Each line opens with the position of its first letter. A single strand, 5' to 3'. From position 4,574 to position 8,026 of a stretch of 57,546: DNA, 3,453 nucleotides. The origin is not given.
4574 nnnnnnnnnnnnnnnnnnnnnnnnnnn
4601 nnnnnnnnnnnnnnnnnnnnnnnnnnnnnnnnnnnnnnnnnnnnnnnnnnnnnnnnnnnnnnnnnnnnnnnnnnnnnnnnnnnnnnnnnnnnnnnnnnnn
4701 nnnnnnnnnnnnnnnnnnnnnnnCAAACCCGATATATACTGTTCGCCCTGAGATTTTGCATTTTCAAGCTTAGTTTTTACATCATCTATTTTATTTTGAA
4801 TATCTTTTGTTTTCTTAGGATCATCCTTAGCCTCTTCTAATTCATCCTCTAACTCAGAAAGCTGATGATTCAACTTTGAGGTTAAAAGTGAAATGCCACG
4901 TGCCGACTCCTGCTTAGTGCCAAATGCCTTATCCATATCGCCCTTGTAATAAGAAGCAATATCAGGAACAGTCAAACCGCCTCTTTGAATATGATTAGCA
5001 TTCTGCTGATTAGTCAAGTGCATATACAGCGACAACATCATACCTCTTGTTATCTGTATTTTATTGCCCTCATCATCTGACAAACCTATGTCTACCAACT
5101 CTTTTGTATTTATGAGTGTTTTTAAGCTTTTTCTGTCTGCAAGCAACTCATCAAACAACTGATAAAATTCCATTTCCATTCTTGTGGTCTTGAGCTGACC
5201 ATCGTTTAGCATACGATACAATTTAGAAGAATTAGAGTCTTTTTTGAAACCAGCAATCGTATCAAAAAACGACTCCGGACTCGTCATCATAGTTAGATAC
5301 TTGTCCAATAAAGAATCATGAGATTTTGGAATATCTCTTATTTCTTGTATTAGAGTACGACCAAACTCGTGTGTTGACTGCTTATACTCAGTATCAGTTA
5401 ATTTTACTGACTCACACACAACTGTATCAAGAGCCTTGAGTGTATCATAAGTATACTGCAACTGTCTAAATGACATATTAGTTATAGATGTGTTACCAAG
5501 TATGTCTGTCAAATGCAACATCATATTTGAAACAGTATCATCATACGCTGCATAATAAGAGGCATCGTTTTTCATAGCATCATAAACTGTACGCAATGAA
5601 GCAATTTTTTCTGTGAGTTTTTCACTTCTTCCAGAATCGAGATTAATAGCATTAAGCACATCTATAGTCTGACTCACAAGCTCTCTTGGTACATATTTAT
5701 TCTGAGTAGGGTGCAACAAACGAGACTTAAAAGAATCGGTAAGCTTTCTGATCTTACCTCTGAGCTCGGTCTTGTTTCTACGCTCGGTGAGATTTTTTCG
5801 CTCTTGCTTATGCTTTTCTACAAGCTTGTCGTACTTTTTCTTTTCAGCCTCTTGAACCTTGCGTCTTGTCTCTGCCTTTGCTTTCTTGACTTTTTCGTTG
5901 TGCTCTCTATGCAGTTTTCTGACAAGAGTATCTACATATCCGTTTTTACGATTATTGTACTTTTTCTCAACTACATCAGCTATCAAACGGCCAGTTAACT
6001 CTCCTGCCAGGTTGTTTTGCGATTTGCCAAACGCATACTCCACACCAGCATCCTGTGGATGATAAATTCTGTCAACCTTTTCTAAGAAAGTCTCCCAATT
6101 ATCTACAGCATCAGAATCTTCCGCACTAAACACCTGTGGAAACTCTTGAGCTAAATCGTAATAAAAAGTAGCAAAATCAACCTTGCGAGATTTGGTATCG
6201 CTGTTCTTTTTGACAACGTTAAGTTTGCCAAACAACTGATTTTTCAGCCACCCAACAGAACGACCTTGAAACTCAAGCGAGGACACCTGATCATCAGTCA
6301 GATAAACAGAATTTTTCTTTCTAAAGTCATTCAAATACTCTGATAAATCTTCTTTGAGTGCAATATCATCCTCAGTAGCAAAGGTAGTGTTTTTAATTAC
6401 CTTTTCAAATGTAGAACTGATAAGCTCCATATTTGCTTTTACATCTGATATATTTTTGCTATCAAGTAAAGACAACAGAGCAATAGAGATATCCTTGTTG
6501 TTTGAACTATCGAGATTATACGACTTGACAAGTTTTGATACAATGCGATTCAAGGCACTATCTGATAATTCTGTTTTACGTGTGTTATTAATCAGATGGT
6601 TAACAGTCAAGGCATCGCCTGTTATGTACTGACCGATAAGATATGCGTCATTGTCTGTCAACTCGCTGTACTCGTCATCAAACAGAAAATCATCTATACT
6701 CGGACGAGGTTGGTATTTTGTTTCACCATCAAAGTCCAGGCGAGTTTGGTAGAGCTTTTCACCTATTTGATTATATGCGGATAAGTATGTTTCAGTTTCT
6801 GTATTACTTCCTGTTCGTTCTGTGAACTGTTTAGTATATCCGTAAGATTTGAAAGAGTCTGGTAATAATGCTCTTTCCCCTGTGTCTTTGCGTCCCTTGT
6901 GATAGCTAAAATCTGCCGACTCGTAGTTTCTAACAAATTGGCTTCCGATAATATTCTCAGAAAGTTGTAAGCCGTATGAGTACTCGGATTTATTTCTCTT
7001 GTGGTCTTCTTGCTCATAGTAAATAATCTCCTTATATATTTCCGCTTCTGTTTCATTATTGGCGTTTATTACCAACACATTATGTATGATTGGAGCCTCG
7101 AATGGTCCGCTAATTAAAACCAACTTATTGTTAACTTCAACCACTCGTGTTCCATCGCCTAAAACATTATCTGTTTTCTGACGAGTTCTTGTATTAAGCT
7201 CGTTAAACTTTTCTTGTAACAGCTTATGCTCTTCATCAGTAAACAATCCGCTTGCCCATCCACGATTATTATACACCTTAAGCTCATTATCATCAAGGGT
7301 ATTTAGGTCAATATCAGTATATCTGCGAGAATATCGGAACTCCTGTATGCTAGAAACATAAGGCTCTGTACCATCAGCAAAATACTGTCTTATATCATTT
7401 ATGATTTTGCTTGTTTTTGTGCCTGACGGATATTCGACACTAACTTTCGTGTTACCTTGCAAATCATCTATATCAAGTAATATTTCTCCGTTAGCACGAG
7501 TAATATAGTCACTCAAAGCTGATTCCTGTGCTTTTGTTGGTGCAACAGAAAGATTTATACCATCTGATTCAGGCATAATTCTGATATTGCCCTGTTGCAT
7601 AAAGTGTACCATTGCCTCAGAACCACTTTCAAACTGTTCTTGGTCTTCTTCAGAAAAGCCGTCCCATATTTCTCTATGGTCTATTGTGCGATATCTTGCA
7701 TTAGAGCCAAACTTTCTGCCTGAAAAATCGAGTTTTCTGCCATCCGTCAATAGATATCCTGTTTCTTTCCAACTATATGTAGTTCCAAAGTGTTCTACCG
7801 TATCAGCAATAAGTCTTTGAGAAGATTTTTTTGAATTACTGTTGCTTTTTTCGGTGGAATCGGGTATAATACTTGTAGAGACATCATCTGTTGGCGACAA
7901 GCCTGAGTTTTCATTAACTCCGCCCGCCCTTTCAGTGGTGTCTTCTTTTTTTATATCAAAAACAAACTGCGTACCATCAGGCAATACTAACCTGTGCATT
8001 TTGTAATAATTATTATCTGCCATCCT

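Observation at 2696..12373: Single 3225-aa ORF with an HExxH module sits in the tail slot of the prophage: candidate injected polyvalent effector and ejectosome protein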

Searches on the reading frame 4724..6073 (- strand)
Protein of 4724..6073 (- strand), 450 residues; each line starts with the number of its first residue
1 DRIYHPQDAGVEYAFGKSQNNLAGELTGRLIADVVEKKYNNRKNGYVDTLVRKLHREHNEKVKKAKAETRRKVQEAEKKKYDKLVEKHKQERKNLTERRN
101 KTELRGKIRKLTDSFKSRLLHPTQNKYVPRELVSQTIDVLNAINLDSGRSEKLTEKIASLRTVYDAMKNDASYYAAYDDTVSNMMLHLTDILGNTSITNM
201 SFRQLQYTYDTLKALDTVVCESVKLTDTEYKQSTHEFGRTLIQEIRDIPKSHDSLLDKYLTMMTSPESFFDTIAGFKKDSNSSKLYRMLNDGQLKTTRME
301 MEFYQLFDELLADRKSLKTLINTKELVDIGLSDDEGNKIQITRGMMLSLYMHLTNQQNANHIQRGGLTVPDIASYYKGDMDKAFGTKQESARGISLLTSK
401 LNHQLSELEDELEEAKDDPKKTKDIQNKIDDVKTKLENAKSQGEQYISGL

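Call 11: search_protein_families(library=pfam, proteins=[window:4724-6073:-], max_evalue=0.1)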
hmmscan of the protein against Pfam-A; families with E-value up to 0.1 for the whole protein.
window:4724-6073:- (450 aa): 5 families
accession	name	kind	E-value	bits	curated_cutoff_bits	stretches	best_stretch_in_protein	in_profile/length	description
PF25101.1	Spectrin_7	-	0.0023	18.7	27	1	399-448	4-55/99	Animal spectrin repeats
PF07544.18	Med9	-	0.0085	16.6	26.9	1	410-442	8-41/80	RNA polymerase II transcription mediator complex subunit 9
PF09058.15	L27_1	-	0.025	14.9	29.7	0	94-121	16-42/59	L27_1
PF00748.24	Calpain_inhib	-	0.05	14.5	22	1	400-445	62-107/130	Calpain inhibitor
PF16999.10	V-ATPase_G_2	-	0.056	14.5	28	1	55-98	25-67/104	Vacuolar (H+)-ATPase G subunit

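Call 70: search_protein_families(library=phrogs, proteins=[window:4724-6073:-], max_evalue=0.001)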
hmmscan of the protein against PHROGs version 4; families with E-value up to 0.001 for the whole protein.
window:4724-6073:- (450 aa): 1 family
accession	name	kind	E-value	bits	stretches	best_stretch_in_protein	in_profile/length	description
phrog_22978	-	unknown function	6.1e-28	97.3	1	32-398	2279-2653/3513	-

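Call 71: search_protein_families(library=ncbifam, proteins=[window:4724-6073:-], max_evalue=0.01)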
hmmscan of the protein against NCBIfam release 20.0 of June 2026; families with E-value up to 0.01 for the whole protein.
window:4724-6073:- (450 aa): 1 family
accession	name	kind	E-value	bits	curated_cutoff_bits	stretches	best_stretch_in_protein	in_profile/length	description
NF003034.1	PRK03918.1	equivalog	0.0091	14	700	0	388-446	306-364/878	DNA double-strand break repair ATPase Rad50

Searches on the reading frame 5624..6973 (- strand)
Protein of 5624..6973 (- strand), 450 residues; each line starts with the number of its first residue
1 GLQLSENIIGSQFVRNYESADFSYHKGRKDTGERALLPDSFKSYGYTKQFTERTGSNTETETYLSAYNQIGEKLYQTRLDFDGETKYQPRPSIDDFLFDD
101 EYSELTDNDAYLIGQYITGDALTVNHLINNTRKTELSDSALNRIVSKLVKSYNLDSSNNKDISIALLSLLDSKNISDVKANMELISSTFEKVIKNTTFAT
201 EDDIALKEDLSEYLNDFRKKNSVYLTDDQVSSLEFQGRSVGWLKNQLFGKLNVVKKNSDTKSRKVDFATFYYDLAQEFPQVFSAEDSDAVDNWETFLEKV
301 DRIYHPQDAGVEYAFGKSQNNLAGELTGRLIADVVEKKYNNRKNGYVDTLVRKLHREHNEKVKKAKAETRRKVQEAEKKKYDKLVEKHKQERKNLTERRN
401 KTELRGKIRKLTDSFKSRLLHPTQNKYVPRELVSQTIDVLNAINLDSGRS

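Call 11: search_protein_families(library=pfam, proteins=[window:5624-6973:-], max_evalue=0.1)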
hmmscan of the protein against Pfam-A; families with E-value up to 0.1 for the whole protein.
window:5624-6973:- (450 aa): 3 families
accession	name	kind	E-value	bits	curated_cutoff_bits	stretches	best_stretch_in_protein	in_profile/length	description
PF16999.10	V-ATPase_G_2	-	0.027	15.5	28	1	355-398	25-67/104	Vacuolar (H+)-ATPase G subunit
PF09058.15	L27_1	-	0.032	14.5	29.7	0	394-421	16-42/59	L27_1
PF10153.14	Efg1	-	0.06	14.2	25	0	329-428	10-110/113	rRNA-processing protein Efg1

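Call 70: search_protein_families(library=phrogs, proteins=[window:5624-6973:-], max_evalue=0.001)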
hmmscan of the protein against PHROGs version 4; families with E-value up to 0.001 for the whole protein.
window:5624-6973:- (450 aa): 1 family
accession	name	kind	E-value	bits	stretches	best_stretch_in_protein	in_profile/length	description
phrog_22978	-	unknown function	5.3e-11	41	1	134-447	2083-2400/3513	-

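Call 71: search_protein_families(library=ncbifam, proteins=[window:5624-6973:-], max_evalue=0.01)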
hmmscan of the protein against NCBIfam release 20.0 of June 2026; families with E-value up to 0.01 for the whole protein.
window:5624-6973:- (450 aa): 0 families

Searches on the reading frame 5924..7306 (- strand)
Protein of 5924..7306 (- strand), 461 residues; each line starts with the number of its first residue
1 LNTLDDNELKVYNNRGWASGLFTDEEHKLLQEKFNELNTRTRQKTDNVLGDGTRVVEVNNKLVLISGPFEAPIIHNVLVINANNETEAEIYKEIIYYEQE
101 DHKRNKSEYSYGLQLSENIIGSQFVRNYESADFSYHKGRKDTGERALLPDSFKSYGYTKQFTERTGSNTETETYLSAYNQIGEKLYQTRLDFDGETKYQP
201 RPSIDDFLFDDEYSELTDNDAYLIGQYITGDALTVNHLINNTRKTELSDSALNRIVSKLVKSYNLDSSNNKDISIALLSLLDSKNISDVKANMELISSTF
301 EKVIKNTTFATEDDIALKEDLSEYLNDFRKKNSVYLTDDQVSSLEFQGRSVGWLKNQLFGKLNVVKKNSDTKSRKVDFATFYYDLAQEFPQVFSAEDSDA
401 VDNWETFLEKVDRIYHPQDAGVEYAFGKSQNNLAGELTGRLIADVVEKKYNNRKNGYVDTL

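Call 82: find_homologous_proteins(query=window:5924-7306:-, max_evalue=0.001)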
Query window:5924-7306:- (461 aa): 19 proteins with E <= 0.001 among 7147 candidates.
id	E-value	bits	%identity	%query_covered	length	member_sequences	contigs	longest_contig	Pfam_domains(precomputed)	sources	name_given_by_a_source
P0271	1.3e-134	468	82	59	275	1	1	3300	-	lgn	-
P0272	4.3e-98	347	61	61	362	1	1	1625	-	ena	-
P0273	7.2e-75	271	60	49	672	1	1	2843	PF18760.8,PF18798.7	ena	-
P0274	2.5e-74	269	57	56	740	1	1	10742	PF18812.7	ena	-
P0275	2.9e-72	262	56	56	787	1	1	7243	PF18760.8,PF18812.7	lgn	-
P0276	9.1e-67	244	63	41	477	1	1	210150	-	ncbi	ncbi:MAG: hypothetical protein ACI4HO_11320 [Ruminococcus sp.]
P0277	4.0e-66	242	60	44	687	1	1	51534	-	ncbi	-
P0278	1.5e-60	224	56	44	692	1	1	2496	PF18812.7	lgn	-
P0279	1.2e-59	221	52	50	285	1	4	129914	-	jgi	jgi:hypothetical protein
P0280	4.8e-49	186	53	41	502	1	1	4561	PF18760.8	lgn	-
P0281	1.4e-48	184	53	41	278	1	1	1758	-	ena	-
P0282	2.8e-48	183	57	37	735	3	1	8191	PF18760.8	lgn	-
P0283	4.9e-48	183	58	37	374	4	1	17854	PF18760.8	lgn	-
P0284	2.2e-47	180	58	33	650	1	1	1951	PF18819.7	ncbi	ncbi:MAG: hypothetical protein ACI4RM_04350, partial [Ruminococcus sp.]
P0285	2.9e-44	170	52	38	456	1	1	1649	-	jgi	jgi:hypothetical protein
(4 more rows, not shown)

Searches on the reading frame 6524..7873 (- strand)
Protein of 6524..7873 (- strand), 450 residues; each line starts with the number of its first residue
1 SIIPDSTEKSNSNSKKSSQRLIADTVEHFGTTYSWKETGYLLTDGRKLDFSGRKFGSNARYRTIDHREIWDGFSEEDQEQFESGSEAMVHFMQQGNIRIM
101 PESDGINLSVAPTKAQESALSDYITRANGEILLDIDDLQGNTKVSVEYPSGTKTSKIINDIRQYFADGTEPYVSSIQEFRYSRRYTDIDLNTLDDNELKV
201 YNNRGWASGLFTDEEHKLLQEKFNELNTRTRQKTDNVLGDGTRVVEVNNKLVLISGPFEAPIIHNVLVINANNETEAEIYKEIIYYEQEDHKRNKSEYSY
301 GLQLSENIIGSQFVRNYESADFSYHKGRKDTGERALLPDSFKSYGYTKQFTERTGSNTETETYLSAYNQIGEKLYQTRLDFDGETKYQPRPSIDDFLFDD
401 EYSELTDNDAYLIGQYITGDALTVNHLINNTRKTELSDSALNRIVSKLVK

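Call 11: search_protein_families(library=pfam, proteins=[window:6524-7873:-], max_evalue=0.1)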
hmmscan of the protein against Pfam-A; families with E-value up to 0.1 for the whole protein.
window:6524-7873:- (450 aa): 0 families

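Call 70: search_protein_families(library=phrogs, proteins=[window:6524-7873:-], max_evalue=0.001)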
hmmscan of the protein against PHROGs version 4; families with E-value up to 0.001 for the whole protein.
window:6524-7873:- (450 aa): 0 families

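Call 71: search_protein_families(library=ncbifam, proteins=[window:6524-7873:-], max_evalue=0.01)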
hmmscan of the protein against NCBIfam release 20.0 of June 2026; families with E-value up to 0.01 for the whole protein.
window:6524-7873:- (450 aa): 0 families

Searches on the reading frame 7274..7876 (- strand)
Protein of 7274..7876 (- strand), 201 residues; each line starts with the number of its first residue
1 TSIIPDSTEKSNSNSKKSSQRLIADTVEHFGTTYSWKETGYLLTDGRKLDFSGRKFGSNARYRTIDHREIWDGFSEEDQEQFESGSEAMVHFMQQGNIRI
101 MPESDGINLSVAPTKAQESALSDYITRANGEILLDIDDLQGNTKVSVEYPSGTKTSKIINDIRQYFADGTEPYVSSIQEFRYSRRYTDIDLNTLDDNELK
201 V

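Call 56: search_protein_representatives(protein=window:7274-7876:-)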
Query: 201 residues. Proteins with E-value up to 0.001 (for the whole library): 1805; up to 1e-10: 1012; up to 1e-30: 216. The best 150 are listed.
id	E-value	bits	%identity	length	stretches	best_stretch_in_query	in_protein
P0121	3.1e-80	284.7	87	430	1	8-157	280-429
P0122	1.1e-63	230.7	63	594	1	10-186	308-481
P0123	1.2e-62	227.4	61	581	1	22-191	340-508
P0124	1.4e-62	227.1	57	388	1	11-195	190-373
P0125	5.7e-62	225.1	60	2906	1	20-194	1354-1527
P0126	7.0e-62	224.8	51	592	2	23-200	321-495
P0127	1.2e-60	220.8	63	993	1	21-189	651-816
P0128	4.0e-60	219.1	61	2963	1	3-187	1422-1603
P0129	4.9e-60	218.8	61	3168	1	26-190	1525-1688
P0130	7.7e-60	218.2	62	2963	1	11-186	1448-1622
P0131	2.8e-59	216.3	63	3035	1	15-186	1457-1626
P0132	3.7e-59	215.9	61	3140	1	24-190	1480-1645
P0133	5.4e-59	215.4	62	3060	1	19-187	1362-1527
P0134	6.2e-59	215.2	61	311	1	17-185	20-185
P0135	1.5e-58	213.9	45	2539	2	26-173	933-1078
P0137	4.1e-58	212.5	62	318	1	24-186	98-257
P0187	5.4e-49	182.8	51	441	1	7-181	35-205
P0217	1.1e-45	172.1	52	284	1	24-184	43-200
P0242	5.2e-42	160.0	52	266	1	25-181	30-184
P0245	1.7e-41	158.3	47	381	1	16-190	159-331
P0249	8.9e-41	156.0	50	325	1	19-175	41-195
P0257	3.9e-40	153.9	49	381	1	6-177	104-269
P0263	1.4e-39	152.1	53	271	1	25-163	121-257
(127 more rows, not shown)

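Call 57: search_protein_families(library=pfam, proteins=[P0134, P0137, P0217, P0242, P0249, P0263, P0124, P0187, P0245, P0257], max_evalue=0.01)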
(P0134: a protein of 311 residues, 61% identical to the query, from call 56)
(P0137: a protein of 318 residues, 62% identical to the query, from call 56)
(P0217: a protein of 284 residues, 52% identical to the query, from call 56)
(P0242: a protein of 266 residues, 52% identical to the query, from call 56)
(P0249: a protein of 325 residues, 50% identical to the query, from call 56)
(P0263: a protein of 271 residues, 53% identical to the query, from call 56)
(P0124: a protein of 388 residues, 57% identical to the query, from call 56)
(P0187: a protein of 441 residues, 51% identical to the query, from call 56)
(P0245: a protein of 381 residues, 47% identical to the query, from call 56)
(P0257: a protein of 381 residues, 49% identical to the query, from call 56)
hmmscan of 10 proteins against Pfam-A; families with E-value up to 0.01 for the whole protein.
P0134 (311 aa): 0 families

P0137 (318 aa): 0 families

P0217 (284 aa): 0 families

P0242 (266 aa): 0 families

P0249 (325 aa): 0 families

P0263 (271 aa): 0 families

P0124 (388 aa): 0 families

P0187 (441 aa): 0 families

P0245 (381 aa): 0 families

P0257 (381 aa): 0 families

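Call 62: search_solved_structures(query=A3, max_evalue=10, show_alignments=2)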
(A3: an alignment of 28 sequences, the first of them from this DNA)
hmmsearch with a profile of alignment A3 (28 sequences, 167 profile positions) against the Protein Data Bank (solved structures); distinct sequences matched with E-value up to 10: 3.
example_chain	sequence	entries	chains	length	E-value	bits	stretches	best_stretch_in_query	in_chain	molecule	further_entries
1y13_A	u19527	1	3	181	0.0017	21.3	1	12-97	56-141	6-pyruvoyl tetrahydropterin synthase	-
9m6y_A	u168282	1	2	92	0.19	14.6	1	103-130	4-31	Surface layer protein SlpM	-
30kx_E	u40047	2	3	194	0.25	14.2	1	91-145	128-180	EF-hand domain-containing protein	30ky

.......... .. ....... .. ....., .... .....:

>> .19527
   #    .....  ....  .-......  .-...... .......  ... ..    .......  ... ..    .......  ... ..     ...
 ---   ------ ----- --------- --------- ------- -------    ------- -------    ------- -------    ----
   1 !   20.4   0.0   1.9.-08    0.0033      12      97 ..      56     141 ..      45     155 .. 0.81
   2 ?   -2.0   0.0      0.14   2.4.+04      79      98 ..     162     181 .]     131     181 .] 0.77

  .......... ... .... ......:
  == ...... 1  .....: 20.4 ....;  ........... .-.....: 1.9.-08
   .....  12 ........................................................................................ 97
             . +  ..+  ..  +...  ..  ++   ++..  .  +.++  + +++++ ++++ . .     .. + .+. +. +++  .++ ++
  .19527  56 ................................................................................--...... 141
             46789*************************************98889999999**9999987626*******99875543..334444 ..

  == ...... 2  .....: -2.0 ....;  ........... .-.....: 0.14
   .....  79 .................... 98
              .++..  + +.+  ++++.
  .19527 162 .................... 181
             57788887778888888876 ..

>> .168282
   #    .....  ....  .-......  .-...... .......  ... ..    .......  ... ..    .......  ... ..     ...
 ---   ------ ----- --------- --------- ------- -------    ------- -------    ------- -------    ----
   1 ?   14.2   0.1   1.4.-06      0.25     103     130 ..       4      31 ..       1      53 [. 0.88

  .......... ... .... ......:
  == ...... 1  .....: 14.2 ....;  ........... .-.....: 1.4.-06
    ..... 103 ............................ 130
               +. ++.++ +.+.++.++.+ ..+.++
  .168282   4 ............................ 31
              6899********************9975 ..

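Call 67: predict_structure(alignment_id=A3)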
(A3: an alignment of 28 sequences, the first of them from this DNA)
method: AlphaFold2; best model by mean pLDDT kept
length: 171 residues; sequences in the alignment: 28
mean_pLDDT: 92.3   pTM: 0.84
mean pLDDT of the five models: 92.3, 91.7, 91.7, 91.5, 91.0
residues with pLDDT >= 90: 149; 70-90: 5; 50-70: 16; < 50: 1
segments of 3 or more residues with pLDDT < 50: none
pLDDT, mean of each block of 10 residues (from residue 1): 97 98 98 92 97 94 97 98 98 99 98 96 96 98 97 66 54 57
secondary structure, 60 per line:
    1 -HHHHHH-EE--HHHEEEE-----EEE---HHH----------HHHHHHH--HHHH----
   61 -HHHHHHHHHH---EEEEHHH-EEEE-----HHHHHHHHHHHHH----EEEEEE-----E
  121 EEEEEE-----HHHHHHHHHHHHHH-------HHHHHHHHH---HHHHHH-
elements in order: H2-7 E16-19 E25-27 H44-50 H53-56 H62-71 E75-78 E83-86 H92-104 E109-114 E120-126 H132-145 H153-161 H165-170

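Call 69: fold_search(model_id=the predicted structure, library=pdb)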
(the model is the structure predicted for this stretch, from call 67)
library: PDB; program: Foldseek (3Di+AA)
matches with E <= 10: 365; with E <= 0.001: 0
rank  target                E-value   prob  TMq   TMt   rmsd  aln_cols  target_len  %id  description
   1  2eo0_B                1.1e-01  0.15  0.15  0.20  14.0        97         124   11  Crystal Structure of Holliday Junction Resolvase ST1444 (released 2007-10-02)
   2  9iac_B                1.9e-01  0.16  0.20  0.14  12.7        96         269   12  Structure of the Argonaute-associated Cas4 family protein 1 (ACE1) from Microcystis aeruginosa (MaACE1) (released 2025-04-23)
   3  3ajv_C                2.1e-01  0.14  0.23  0.24  11.0       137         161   12  Splicing endonuclease from Aeropyrum pernix (released 2010-11-17)
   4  2eo0_A                2.1e-01  0.11  0.15  0.19  15.5       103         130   12  Crystal Structure of Holliday Junction Resolvase ST1444 (released 2007-10-02)
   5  3if0                  4.5e-01  0.16  0.26  0.29   8.5       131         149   12  Crystal Structure of the Nanoarchaeum equitans tRNA splicing endonuclease structural subunit (released 2009-08-18)
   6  3iey_B                4.8e-01  0.14  0.25  0.27   9.0       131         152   12  Crystal Structure of the functional Nanoarchaeum equitans tRNA splicing endonuclease (released 2009-09-01)
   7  7lwa_A                4.8e-01  0.07  0.15  0.11  19.8       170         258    8  Human Exonuclease 5 crystal structure (T88E) in complex with ssDNA and Mg (released 2021-07-14)
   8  4ic1_G                5.1e-01  0.09  0.19  0.16  15.5       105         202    8  Crystal structure of SSO0001 (released 2013-01-16)
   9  4ftf                  5.5e-01  0.11  0.17  0.24   5.1        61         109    8  Structure of the Type II secretion system pilotin AspS from Vibrio cholerae (released 2012-11-28)
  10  3ajv_A                5.8e-01  0.07  0.22  0.22  11.3       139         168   14  Splicing endonuclease from Aeropyrum pernix (released 2010-11-17)
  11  6b1u_E                7.5e-01  0.09  0.14  0.09  11.1        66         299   12  Structure of full-length human AMPK (a2b1g1) in complex with a small molecule activator SC4 (released 2018-04-25)
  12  5g3p_B                7.5e-01  0.05  0.13  0.08  16.6       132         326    8  Bacillus cereus formamidase (BceAmiF) acetylated at the active site. (released 2017-04-12)
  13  5ezv_E                7.5e-01  0.04  0.18  0.12  14.9       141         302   13  X-ray crystal structure of AMP-activated protein kinase alpha-2/alpha-1 RIM chimaera (alpha-2(1-347)/alpha-1(349-401)/ (released 2016-03-09)
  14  5bne_A                7.5e-01  0.04  0.19  0.12  16.7       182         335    9  Bianthranilate-like inhibitor with 6 atom "line" and phosphonate "hook" fishing for hydrogen bond donors in Mycobacter (released 2016-05-25)
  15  6opm_A                8.0e-01  0.13  0.16  0.10  10.1        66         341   20  Casposase bound to integration product (released 2020-02-12)
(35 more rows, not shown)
